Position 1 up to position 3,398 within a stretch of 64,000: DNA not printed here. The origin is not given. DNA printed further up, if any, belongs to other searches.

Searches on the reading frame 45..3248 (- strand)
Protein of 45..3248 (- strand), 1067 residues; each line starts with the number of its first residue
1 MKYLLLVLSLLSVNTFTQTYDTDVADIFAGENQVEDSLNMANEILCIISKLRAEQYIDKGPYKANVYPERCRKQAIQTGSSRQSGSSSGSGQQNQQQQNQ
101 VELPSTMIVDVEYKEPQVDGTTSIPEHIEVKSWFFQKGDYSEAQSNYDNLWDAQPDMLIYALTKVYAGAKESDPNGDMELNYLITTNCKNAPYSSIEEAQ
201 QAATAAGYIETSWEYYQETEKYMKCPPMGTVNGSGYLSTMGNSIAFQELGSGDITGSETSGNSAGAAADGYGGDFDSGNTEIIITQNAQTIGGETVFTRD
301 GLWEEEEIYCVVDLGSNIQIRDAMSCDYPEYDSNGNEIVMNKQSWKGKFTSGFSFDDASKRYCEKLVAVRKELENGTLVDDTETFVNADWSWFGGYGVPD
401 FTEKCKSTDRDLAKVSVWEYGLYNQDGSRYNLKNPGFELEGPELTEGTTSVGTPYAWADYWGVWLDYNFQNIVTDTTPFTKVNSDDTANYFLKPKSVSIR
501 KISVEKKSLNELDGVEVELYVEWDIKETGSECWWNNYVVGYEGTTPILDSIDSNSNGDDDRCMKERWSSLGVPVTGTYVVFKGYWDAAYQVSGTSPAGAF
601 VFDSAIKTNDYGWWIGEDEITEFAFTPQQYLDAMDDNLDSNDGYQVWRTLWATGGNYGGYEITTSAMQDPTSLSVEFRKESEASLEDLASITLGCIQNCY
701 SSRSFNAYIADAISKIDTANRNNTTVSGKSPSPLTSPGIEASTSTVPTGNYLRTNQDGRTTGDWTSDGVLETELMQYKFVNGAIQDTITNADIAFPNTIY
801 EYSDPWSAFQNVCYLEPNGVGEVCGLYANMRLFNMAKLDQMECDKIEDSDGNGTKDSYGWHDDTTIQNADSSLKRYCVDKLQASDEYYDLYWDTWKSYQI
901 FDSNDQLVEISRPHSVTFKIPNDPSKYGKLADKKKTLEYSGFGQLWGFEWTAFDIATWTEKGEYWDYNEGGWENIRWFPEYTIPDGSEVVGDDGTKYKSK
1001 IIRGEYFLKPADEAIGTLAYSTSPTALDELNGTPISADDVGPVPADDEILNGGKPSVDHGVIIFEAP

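Call 7: search_protein_families(library=pfam, proteins=[window:45-3248:-], max_evalue=0.001)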
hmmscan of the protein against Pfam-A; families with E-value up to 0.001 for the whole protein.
window:45-3248:- (1067 aa): 0 families

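Call 10: search_solved_structures(query=window:45-3248:-, max_evalue=0.01)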
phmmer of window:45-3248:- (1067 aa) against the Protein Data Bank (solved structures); distinct sequences matched with E-value up to 0.01: 0.
